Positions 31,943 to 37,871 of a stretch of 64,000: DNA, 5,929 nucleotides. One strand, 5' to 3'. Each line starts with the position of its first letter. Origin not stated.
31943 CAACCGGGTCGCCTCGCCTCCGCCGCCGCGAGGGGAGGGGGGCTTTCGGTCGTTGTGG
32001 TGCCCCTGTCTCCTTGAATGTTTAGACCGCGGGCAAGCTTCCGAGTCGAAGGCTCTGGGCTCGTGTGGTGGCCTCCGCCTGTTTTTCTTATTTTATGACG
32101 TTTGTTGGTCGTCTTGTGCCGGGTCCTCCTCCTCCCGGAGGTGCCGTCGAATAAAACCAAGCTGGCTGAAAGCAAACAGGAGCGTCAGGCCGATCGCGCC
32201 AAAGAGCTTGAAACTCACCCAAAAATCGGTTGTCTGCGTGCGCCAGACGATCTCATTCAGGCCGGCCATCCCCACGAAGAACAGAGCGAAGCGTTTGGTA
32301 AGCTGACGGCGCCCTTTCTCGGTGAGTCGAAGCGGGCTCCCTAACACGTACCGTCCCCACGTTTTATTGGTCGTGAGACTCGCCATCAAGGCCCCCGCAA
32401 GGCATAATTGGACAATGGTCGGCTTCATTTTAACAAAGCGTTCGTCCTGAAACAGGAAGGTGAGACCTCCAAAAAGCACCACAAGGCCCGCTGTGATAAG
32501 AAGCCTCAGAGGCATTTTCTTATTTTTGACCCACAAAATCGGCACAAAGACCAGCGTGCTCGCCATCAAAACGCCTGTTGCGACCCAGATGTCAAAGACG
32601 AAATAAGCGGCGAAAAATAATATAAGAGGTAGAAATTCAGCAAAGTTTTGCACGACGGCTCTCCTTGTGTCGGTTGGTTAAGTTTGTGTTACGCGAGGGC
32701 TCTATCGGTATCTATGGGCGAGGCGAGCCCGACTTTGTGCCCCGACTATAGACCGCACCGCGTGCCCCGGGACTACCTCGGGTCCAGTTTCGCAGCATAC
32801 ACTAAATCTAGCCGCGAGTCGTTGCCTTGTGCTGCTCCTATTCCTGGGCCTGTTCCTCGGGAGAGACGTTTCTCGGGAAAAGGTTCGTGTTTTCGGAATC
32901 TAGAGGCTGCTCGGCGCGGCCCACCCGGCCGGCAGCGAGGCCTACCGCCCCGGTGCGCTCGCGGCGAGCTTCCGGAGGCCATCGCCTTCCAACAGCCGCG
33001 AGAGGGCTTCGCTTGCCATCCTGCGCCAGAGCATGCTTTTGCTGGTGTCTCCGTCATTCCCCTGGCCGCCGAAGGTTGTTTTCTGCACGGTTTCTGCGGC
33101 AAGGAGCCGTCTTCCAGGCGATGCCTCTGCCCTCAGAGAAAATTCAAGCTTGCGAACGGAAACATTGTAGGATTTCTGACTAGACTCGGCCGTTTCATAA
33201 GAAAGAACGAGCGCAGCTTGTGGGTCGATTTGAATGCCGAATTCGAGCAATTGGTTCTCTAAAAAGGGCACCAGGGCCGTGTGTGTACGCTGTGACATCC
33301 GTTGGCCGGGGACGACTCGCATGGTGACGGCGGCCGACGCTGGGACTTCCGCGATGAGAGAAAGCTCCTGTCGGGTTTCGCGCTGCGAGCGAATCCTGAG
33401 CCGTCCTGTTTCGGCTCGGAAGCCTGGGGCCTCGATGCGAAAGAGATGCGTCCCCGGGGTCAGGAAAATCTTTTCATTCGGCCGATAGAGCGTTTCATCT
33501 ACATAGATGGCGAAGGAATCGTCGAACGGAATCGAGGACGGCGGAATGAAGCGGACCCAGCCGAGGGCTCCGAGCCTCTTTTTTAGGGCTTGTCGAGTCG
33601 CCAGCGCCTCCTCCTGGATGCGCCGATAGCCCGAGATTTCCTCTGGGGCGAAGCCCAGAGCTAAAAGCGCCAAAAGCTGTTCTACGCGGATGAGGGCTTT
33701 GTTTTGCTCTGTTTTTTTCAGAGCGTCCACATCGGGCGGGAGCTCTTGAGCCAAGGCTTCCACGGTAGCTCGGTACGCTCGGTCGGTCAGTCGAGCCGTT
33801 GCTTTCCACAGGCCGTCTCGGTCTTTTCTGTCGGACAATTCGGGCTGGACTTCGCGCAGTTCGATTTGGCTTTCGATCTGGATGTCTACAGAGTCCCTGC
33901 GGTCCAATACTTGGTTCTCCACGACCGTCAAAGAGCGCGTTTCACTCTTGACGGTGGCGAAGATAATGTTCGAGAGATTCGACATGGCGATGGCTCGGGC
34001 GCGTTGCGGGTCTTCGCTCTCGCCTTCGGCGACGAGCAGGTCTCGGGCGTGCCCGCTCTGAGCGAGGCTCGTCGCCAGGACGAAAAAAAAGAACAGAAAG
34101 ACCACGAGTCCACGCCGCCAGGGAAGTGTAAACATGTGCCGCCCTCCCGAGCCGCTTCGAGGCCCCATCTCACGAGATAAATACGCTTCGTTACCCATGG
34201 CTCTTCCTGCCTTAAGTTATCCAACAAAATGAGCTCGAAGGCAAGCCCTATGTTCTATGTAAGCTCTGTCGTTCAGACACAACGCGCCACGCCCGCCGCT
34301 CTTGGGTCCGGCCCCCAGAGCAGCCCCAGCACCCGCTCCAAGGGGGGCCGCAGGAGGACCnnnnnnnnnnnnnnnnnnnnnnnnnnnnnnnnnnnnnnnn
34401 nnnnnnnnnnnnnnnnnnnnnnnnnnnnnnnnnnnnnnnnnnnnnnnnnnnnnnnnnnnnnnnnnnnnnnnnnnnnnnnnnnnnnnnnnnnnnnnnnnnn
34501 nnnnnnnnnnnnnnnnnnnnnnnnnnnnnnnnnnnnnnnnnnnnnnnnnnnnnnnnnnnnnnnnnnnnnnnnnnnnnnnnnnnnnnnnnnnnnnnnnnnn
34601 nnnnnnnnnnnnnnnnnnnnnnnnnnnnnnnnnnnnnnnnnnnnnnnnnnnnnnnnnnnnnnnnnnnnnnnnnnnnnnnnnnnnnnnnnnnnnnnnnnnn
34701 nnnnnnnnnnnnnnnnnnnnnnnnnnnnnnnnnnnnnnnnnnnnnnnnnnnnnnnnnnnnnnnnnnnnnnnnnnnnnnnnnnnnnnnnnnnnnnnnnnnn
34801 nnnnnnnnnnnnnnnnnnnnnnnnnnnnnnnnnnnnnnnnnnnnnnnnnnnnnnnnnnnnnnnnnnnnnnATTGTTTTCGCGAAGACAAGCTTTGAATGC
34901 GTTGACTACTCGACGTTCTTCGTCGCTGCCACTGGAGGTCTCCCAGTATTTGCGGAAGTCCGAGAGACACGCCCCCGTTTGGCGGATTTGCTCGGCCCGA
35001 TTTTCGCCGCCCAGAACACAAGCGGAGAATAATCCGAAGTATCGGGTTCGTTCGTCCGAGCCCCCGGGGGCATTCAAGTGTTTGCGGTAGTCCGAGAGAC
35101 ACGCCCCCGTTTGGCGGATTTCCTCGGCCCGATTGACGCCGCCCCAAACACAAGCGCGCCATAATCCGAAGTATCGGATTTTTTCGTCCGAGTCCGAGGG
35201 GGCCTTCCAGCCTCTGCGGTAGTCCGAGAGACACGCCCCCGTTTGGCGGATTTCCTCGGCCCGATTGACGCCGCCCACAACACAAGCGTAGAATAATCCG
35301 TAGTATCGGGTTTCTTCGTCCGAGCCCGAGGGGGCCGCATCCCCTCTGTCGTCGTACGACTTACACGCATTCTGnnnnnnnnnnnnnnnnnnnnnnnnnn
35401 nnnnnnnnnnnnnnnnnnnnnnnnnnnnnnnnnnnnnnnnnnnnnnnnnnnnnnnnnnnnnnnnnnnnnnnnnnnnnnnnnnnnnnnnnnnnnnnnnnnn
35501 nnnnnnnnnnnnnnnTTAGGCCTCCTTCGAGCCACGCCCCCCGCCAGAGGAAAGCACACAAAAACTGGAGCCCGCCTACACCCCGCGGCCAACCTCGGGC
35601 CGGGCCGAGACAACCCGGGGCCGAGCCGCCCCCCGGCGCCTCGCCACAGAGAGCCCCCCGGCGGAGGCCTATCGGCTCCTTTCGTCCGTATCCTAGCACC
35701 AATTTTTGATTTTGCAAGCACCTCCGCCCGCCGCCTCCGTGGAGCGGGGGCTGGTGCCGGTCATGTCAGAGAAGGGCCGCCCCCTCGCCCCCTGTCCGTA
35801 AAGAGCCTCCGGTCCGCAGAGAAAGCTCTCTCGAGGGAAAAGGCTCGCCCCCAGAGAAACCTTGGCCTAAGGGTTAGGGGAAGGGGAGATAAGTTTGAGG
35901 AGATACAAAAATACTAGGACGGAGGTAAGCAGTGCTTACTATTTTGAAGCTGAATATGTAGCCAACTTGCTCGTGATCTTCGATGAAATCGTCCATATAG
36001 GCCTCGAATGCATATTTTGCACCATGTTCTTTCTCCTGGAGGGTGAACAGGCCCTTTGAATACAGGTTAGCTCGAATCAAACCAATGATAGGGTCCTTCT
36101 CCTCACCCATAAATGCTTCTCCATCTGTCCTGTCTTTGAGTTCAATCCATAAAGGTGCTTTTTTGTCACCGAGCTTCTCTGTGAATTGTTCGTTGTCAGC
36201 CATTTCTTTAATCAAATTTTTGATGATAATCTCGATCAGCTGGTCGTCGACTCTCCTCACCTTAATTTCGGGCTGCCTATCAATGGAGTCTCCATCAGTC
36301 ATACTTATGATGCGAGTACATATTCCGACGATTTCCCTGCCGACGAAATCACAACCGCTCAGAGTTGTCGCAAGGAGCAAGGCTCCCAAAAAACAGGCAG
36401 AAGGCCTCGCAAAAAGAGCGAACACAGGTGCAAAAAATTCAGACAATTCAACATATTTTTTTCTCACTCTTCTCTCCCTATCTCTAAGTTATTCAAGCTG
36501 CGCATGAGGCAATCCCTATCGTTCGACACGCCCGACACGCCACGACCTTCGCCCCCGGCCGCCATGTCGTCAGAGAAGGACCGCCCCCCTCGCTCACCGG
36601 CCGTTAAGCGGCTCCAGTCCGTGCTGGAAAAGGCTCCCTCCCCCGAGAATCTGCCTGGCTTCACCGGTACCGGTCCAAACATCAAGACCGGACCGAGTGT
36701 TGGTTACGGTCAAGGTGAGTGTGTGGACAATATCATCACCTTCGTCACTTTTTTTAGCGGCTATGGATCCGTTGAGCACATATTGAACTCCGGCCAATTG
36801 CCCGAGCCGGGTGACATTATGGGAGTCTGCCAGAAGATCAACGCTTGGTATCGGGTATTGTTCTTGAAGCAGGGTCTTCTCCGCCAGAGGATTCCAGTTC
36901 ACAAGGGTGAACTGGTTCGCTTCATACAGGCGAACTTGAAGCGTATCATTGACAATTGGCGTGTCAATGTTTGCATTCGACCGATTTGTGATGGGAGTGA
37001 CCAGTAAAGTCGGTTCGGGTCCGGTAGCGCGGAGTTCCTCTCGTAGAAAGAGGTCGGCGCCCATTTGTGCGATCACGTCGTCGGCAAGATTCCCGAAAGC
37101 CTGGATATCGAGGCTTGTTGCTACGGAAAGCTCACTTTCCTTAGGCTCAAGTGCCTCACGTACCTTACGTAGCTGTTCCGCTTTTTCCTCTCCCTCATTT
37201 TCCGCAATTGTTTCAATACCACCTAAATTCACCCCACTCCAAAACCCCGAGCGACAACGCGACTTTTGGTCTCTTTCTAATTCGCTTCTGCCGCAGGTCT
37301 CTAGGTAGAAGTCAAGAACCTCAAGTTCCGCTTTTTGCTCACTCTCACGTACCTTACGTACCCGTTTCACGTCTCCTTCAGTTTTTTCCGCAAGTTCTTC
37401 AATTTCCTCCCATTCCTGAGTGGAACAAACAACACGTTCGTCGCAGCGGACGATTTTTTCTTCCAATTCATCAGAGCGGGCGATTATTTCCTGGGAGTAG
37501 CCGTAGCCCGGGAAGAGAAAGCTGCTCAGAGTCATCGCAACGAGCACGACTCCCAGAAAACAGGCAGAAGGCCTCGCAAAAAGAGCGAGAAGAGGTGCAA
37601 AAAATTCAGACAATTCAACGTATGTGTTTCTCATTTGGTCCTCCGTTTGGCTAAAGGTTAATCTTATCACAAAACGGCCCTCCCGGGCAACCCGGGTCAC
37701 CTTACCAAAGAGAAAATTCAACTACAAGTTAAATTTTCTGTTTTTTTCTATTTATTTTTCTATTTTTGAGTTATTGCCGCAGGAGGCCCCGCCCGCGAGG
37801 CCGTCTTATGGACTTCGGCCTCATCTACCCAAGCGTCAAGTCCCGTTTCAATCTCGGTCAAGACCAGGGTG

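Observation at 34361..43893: Tandem array of eight LpoB/FlgO-fold paralogs with exchangeable central cassettes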

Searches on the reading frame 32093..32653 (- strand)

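Call 9: search_protein_families(library=pfam, proteins=[window:32093-32653:-], max_evalue=0.001)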
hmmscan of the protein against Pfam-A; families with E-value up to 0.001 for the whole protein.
window:32093-32653:- (186 aa): 1 family
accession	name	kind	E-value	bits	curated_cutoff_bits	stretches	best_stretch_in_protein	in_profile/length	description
PF04279.20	IspA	-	8.9e-52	176.3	28.7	1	1-174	1-175/176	Intracellular septation protein A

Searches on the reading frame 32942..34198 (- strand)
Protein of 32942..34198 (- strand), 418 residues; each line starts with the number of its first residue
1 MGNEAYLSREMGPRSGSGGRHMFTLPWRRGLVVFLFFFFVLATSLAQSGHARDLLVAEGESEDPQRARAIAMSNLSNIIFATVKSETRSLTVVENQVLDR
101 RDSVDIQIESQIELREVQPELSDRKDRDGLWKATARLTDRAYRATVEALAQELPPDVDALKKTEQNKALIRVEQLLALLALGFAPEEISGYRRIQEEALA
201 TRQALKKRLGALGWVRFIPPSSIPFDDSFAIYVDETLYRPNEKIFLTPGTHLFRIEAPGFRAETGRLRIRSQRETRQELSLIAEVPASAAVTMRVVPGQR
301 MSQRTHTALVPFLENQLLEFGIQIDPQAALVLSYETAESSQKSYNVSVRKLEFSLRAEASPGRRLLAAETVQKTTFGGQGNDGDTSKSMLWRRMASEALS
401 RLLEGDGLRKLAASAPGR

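Call 3: search_protein_families(library=pfam, proteins=[window:32942-34198:-], max_evalue=1)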
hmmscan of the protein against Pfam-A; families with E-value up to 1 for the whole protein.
window:32942-34198:- (418 aa): 0 families

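Call 4: search_protein_families(library=ncbifam, proteins=[window:32942-34198:-], max_evalue=1)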
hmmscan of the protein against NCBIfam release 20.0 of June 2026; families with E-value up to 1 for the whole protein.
window:32942-34198:- (418 aa): 0 families

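Call 38: find_homologous_proteins(query=window:32942-34198:-, max_evalue=0.001)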
Query window:32942-34198:- (418 aa): 3 proteins with E <= 0.001 among 8000 candidates.
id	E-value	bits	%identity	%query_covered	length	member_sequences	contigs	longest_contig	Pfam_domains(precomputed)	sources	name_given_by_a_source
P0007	1.5e-249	845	95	100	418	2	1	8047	-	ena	-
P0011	6.2e-212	722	81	100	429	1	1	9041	-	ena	-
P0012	4.3e-136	472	85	61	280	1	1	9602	-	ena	-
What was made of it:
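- A conserved exported protein lies downstream (call 38).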

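Call 39: find_encoding_contigs(protein=P0011, flank=10000, max_places=3)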
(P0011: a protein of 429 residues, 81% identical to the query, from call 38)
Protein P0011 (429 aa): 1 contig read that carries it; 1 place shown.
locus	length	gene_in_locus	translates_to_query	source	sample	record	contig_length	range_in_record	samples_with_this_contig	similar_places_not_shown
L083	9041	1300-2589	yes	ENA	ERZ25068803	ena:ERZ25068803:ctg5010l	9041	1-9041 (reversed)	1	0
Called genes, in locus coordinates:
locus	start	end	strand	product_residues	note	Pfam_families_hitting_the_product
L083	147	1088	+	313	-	PF13036:LpoB, PF03783:CsgG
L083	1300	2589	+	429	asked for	-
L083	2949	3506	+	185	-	PF04279:IspA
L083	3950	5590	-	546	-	PF00496:SBP_bac_5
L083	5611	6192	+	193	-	-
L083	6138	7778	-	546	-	PF00496:SBP_bac_5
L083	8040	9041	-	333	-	?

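Call 40: find_encoding_contigs(protein=P0012, flank=10000, max_places=3)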
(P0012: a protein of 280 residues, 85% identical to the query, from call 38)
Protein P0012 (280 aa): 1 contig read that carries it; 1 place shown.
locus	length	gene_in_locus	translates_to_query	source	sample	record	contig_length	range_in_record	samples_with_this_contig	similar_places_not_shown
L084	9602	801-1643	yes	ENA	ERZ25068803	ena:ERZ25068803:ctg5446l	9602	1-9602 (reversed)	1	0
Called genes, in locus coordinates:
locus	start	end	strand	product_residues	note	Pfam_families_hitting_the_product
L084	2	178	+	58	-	?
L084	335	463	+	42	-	-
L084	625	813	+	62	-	-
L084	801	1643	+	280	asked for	-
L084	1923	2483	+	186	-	PF04279:IspA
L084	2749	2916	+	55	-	-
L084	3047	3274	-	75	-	-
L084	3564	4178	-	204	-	PF00496:SBP_bac_5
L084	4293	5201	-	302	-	-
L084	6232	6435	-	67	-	-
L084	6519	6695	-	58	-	-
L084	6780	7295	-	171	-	PF00496:SBP_bac_5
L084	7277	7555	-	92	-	-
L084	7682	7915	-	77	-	-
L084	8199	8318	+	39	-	-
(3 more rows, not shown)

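Call 59: search_solved_structures(query=window:32942-34198:-, max_evalue=10)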
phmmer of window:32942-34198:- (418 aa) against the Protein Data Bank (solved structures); distinct sequences matched with E-value up to 10: 2.
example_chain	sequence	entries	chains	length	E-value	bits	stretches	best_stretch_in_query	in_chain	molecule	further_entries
7ar9_l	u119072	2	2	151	0.0059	18.9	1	190-243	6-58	ASHI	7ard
3nsg_A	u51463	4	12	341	0.49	12.6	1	39-102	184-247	Outer membrane protein F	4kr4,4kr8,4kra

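Call 79: search_protein_families(library=padloc, proteins=[window:32942-34198:-], max_evalue=0.01)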
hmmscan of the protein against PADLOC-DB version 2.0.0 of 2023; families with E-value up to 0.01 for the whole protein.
window:32942-34198:- (418 aa): 0 families

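Call 80: search_protein_families(library=phrogs, proteins=[window:32942-34198:-], max_evalue=0.01)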
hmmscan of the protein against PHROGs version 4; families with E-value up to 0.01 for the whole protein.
window:32942-34198:- (418 aa): 0 families

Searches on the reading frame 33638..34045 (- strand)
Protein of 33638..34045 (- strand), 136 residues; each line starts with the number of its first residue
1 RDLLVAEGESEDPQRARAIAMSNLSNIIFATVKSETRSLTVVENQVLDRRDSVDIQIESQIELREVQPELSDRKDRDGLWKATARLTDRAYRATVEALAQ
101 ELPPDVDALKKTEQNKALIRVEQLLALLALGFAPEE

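Call 83: search_protein_families(library=pfam, proteins=[window:33638-34045:-], max_evalue=10)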
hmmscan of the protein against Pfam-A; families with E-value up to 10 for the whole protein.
seq(136 aa): 1 family
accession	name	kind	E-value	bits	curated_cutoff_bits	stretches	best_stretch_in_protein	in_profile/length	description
PF06720.17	Phi-29_GP16_7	-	0.074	13.9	27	1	17-61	14-58/94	Bacteriophage phi-29 early protein GP16.7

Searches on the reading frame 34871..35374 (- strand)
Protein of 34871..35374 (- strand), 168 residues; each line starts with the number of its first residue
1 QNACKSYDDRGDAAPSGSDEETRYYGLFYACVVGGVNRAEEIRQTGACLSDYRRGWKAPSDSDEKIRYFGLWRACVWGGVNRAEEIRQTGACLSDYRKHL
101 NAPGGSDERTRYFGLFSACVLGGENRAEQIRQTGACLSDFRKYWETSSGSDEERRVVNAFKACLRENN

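Call 48: search_protein_representatives(alignment_id=A3)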
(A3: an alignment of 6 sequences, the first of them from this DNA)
Query: 6 sequences, 168 profile positions. Proteins with E-value up to 0.001 (for the whole library): 7; up to 1e-10: 4; up to 1e-30: 3. The best 7 are listed.
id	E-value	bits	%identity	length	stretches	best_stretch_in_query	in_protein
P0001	4.1e-84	296.6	-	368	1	1-167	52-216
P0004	3.8e-79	280.4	-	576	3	1-167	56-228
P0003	1.1e-48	181.3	-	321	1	46-168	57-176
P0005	2.3e-30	121.7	-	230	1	12-123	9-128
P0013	3.3e-05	39.9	-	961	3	13-120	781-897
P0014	2.8e-04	36.8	-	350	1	3-88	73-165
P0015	6.9e-04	35.6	-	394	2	14-139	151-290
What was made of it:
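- Closest known: Cysteine-stapled helical repeat proteins such as Helicobacter Hcp. Different: The cassette is fused to an LpoB domain, and no homologue exists outside this lineage (call 48).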

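Call 83: search_protein_families(library=pfam, proteins=[window:34871-35374:-], max_evalue=10)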
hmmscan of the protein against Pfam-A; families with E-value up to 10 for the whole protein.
seq(168 aa): 4 families
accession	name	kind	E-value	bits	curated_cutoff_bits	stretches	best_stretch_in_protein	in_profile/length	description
PF01413.25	C4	-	0.0064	17.2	27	0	123-143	35-55/110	C-terminal tandem repeated domain in type 4 procollagen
PF15913.10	Furin-like_2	-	0.049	14.3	28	0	39-56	26-43/102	Furin-like repeat, cysteine-rich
PF10242.14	L_HMGIC_fpl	-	0.09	13.5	25.2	0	107-141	32-63/181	Lipoma HMGIC fusion partner-like protein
PF10598.14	RRM_4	-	0.13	13.1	23.5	0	23-43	57-77/92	RNA recognition motif of the spliceosomal PrP8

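Call 97: search_solved_structures(query=A3, max_evalue=10)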
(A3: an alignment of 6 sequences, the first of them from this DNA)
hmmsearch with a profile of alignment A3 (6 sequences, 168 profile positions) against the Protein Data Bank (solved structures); distinct sequences matched with E-value up to 10: 3.
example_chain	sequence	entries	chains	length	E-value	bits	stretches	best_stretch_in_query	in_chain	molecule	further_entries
2kbx_A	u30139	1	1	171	0.79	12.6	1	68-104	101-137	Integrin-linked protein kinase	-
6ooi_A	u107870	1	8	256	0.83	12.5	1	30-112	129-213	Triosephosphate isomerase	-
3f6q_A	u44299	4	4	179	0.87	12.4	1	68-104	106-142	Integrin-linked protein kinase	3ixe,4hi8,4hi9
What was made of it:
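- No Pfam or PDB match for the cassette (calls 83, 97).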

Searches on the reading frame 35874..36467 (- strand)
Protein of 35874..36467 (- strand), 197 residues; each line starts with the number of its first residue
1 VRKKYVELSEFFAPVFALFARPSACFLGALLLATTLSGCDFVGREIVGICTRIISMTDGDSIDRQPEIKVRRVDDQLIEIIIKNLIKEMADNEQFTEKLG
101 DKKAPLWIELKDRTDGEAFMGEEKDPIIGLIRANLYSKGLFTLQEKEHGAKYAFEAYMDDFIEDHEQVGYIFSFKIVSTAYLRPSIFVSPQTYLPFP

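Call 3: search_protein_families(library=pfam, proteins=[window:35874-36467:-], max_evalue=1)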
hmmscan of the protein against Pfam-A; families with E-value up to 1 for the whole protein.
window:35874-36467:- (197 aa): 0 families

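Call 4: search_protein_families(library=ncbifam, proteins=[window:35874-36467:-], max_evalue=1)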
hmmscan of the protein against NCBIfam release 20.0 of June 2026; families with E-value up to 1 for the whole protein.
window:35874-36467:- (197 aa): 0 families
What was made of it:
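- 35874..36467 (-): m2: family leader with lipobox LSGC plus an orphan 158-aa C-terminal domain (35877-36350). Probably a very divergent LpoB-like domain. No Pfam or NCBIfam hit (calls 3, 4).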

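Call 60: find_homologous_proteins(query=window:35874-36467:-, max_evalue=0.01)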
Query window:35874-36467:- (197 aa): 1 proteins with E <= 0.01 among 118 candidates.
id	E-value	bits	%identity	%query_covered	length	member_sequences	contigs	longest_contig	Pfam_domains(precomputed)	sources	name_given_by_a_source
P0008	1.8e-126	437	100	100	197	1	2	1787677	-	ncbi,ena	-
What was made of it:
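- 35874..36467 (-): No homologue other than itself (call 60).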

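Call 79: search_protein_families(library=padloc, proteins=[window:35874-36467:-], max_evalue=0.01)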
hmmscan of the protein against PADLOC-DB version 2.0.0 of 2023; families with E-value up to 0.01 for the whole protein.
window:35874-36467:- (197 aa): 0 families

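Call 80: search_protein_families(library=phrogs, proteins=[window:35874-36467:-], max_evalue=0.01)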
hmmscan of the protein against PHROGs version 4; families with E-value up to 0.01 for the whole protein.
window:35874-36467:- (197 aa): 0 families

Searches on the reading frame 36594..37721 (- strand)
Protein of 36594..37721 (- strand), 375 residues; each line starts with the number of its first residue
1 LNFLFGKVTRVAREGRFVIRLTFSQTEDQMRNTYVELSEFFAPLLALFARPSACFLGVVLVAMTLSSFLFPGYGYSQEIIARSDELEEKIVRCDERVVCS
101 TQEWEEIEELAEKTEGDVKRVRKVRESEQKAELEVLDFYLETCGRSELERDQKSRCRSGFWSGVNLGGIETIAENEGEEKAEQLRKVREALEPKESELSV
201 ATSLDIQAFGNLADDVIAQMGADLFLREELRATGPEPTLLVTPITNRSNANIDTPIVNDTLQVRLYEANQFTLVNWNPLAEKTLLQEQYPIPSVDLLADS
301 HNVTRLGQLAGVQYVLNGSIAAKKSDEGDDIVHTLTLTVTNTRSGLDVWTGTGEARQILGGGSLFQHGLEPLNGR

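Call 3: search_protein_families(library=pfam, proteins=[window:36594-37721:-], max_evalue=1)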
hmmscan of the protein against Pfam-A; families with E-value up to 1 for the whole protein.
window:36594-37721:- (375 aa): 2 families
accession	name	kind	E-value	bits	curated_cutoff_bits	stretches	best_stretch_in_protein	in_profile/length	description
PF13036.11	LpoB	-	1.4e-14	54.7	22.3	1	212-354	5-146/147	Peptidoglycan-synthase activator LpoB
PF11952.13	XTBD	-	0.17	12.1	27.6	0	59-92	34-67/85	XRN-Two Binding Domain, XTBD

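Call 4: search_protein_families(library=ncbifam, proteins=[window:36594-37721:-], max_evalue=1)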
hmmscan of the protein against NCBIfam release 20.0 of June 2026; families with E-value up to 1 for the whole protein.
window:36594-37721:- (375 aa): 1 family
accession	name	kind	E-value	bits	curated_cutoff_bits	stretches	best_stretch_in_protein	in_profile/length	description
TIGR02722.1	lp_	equivalog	4.9e-15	56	110.55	1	207-356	42-188/189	penicillin-binding protein activator LpoB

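Call 79: search_protein_families(library=padloc, proteins=[window:36594-37721:-], max_evalue=0.01)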
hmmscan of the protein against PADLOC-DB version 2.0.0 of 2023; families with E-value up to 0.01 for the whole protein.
window:36594-37721:- (375 aa): 0 families

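Call 80: search_protein_families(library=phrogs, proteins=[window:36594-37721:-], max_evalue=0.01)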
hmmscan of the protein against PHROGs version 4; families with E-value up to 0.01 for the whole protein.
window:36594-37721:- (375 aa): 0 families

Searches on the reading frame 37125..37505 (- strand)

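Call 83: search_protein_families(library=pfam, proteins=[window:37125-37505:-], max_evalue=10)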
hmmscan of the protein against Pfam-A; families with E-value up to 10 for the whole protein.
seq(127 aa): 2 families
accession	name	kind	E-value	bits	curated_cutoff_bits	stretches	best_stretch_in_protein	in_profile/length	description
PF06682.17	SARAF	-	0.073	13.2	30.8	1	78-106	243-271/333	SOCE-associated regulatory factor of calcium homoeostasis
PF18177.6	La_HTH_kDCL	-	0.095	13.2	27.5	1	23-83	27-87/90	La HTH in kinetoplastid DICER domain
